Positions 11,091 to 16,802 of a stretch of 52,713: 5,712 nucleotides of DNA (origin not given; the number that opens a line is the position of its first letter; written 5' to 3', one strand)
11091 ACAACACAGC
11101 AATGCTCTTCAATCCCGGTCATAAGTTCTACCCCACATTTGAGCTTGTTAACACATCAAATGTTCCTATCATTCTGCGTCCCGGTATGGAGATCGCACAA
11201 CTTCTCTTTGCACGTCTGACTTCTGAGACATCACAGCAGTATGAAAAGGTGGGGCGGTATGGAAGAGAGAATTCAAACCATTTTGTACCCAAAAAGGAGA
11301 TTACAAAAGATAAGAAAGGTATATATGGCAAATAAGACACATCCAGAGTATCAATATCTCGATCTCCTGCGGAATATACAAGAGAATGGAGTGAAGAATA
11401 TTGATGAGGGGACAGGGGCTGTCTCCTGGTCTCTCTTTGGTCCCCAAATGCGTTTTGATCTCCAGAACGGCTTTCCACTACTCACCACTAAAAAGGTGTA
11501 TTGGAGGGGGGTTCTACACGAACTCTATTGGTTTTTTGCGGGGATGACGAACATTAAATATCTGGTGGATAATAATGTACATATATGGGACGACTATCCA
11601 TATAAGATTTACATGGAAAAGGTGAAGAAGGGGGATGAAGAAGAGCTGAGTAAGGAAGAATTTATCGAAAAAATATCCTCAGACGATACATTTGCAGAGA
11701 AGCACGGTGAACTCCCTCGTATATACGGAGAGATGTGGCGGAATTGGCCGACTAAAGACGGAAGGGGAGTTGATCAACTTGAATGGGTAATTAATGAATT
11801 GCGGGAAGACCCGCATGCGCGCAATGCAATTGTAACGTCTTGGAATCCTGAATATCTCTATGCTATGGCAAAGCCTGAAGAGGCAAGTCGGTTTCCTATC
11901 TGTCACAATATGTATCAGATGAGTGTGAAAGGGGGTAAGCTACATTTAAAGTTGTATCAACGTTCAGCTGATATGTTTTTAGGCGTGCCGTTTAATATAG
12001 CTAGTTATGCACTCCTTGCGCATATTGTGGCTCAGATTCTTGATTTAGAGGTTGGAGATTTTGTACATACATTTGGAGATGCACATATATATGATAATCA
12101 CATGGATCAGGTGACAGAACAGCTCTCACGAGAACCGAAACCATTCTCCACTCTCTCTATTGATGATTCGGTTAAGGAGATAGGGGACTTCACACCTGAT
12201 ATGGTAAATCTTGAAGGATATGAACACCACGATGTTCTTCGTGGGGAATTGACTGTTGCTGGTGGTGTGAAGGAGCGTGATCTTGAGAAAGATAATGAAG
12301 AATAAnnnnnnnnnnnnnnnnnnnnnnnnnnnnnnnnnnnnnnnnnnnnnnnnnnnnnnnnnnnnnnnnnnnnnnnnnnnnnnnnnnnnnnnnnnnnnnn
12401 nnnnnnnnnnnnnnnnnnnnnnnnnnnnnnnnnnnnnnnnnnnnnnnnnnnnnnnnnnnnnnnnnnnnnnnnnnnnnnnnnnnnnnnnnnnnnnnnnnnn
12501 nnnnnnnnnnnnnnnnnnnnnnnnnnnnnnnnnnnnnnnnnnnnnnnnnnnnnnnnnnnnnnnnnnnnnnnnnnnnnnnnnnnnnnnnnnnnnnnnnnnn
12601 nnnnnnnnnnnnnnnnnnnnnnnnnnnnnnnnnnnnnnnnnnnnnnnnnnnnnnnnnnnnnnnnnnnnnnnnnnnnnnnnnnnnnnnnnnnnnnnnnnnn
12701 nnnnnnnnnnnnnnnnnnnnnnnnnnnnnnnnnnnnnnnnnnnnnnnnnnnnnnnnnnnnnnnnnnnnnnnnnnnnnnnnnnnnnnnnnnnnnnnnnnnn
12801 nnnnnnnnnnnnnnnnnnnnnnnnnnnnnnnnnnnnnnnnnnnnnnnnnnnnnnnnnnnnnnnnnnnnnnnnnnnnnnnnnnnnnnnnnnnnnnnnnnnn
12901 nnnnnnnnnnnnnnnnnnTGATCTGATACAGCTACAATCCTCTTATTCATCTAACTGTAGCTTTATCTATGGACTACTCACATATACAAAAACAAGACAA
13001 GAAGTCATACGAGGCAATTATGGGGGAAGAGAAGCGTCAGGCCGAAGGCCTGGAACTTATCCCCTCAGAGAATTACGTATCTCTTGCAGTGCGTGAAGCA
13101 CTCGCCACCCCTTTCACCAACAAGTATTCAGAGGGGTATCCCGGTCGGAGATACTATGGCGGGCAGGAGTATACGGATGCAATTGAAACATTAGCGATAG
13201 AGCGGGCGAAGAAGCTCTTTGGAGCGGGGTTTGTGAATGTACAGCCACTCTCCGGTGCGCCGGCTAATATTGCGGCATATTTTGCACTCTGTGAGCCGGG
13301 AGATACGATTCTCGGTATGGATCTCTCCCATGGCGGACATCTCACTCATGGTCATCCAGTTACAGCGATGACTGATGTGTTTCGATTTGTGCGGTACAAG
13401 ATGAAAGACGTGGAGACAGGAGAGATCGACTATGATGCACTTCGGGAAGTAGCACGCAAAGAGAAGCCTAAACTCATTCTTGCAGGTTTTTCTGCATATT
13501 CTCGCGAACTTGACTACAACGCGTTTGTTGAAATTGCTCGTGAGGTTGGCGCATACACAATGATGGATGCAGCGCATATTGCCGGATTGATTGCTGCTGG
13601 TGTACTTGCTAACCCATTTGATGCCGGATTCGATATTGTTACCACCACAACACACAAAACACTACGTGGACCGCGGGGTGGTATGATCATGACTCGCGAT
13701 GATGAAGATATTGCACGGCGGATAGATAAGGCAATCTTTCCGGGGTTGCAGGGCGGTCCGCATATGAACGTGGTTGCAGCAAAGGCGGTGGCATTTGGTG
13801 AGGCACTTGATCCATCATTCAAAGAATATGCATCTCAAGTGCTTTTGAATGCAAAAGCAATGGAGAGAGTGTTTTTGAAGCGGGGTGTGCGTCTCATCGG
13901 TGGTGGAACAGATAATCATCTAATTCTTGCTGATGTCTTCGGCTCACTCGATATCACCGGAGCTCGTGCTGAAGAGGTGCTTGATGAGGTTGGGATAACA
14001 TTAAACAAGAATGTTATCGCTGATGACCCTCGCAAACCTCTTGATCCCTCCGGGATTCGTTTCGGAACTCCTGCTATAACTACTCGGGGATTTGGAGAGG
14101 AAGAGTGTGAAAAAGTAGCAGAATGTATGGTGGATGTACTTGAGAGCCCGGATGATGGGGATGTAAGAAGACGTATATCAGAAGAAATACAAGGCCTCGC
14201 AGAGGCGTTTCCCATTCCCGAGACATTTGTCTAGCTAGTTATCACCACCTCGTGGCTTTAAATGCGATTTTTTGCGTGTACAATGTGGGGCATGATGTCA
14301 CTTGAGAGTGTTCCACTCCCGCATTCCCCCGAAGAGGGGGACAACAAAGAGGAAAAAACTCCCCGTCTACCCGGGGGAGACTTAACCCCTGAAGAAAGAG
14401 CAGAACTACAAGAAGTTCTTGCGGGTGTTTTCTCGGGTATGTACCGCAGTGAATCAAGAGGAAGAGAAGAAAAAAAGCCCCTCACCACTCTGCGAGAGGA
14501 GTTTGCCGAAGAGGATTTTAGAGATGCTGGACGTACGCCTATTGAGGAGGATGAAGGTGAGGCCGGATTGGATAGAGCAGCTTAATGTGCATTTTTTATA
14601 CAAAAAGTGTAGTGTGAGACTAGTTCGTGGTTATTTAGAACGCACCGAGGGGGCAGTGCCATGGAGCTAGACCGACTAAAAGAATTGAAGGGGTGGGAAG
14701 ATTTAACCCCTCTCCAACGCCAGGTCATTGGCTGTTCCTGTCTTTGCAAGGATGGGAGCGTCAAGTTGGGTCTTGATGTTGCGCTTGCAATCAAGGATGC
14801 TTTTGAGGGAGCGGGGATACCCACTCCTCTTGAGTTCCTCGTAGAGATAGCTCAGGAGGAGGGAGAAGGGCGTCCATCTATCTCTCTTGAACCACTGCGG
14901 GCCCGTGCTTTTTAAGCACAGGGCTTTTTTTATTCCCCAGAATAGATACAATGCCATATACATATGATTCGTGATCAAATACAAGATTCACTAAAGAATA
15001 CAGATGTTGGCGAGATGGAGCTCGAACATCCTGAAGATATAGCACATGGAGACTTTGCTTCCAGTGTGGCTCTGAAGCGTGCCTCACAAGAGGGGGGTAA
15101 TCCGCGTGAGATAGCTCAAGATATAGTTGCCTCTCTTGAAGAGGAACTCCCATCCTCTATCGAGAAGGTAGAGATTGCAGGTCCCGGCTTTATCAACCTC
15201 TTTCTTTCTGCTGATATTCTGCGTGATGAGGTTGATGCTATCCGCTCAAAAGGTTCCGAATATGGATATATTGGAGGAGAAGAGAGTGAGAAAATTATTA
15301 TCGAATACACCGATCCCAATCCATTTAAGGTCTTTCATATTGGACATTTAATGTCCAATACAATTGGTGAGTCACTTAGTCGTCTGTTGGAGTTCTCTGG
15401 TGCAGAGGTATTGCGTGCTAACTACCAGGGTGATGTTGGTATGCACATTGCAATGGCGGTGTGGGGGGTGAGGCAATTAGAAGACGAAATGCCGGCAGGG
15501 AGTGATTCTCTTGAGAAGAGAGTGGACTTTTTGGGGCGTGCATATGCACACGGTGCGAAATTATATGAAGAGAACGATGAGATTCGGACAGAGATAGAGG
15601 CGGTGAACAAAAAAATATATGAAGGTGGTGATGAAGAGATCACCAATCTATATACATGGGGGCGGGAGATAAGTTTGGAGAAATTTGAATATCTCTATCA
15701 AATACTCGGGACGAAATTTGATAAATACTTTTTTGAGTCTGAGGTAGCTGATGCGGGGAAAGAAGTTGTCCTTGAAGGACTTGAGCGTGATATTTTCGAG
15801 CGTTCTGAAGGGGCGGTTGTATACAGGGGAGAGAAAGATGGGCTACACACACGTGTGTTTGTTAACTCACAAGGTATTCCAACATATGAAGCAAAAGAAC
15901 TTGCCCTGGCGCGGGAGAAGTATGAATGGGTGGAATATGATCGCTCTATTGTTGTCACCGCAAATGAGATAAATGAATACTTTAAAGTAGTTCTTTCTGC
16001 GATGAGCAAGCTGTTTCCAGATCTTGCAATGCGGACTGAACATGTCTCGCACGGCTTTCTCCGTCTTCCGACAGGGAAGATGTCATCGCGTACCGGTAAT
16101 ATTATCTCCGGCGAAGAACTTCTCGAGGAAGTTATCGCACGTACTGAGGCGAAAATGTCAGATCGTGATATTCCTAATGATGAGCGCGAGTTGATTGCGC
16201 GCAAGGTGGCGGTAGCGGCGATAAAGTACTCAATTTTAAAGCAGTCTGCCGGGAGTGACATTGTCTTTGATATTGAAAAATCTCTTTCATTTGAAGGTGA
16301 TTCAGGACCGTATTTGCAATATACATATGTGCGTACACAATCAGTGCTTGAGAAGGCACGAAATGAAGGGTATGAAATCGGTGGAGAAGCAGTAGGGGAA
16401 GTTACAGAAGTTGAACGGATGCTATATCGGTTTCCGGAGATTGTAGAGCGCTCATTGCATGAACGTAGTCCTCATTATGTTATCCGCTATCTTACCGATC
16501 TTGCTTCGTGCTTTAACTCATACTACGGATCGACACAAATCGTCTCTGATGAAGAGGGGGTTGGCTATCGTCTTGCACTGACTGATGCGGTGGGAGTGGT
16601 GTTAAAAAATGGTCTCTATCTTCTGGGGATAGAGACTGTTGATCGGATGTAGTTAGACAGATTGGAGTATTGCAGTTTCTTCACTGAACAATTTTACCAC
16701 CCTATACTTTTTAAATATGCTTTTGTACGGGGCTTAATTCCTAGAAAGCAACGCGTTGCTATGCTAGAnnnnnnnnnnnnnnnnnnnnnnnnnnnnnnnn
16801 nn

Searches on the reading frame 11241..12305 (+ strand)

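Call 69: search_protein_families(library=pfam, proteins=[window:11241-12305:+], max_evalue=0.00001)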
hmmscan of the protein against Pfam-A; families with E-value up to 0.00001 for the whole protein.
window:11241-12305:+ (354 aa): 1 family
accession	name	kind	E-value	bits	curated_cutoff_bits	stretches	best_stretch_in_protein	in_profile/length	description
PF00303.24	Thymidylat_synt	-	1.4e-95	319.9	24.3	1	38-338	2-265/266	Thymidylate synthase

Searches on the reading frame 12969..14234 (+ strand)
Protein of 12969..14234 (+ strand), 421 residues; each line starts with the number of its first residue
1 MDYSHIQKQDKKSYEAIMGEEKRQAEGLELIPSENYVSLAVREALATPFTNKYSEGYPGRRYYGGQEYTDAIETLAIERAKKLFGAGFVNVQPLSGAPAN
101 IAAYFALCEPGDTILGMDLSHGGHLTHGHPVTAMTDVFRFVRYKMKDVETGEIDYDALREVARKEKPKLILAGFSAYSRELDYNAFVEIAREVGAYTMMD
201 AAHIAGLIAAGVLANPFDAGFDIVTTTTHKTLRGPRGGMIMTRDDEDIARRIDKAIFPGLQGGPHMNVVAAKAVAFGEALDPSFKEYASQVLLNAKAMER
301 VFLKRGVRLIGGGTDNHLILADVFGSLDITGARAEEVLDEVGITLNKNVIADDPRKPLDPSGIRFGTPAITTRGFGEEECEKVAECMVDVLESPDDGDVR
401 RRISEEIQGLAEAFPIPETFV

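Call 69: search_protein_families(library=pfam, proteins=[window:12969-14234:+], max_evalue=0.00001)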
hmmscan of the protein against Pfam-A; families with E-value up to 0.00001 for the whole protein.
window:12969-14234:+ (421 aa): 3 families
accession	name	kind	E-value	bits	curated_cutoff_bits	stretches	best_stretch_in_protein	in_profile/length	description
PF00464.25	SHMT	-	8.6e-151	502.5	27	1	7-386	2-398/399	Serine hydroxymethyltransferase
PF00155.27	Aminotran_1_2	-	3.7e-06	26.8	19.7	1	88-297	65-285/361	Aminotransferase class I and II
PF01212.27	Beta_elim_lyase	-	8.8e-06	25.7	27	0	70-255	30-219/288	Beta-eliminating lyase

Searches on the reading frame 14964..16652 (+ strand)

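Call 69: search_protein_families(library=pfam, proteins=[window:14964-16652:+], max_evalue=0.00001)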
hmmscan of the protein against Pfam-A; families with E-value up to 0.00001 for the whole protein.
window:14964-16652:+ (562 aa): 3 families
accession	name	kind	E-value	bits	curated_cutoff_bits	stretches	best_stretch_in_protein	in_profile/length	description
PF00750.26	tRNA-synt_1d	-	2.2e-40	139.1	23.3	1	98-436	10-348/349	tRNA synthetases class I (R), catalytic domain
PF05746.21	DALR_1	-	8.4e-26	90.8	22.3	1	451-562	1-117/117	DALR anticodon binding domain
PF03485.21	Arg_tRNA_synt_N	-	1.2e-20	74.4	21.5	1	2-81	3-85/85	Arginyl tRNA synthetase N terminal domain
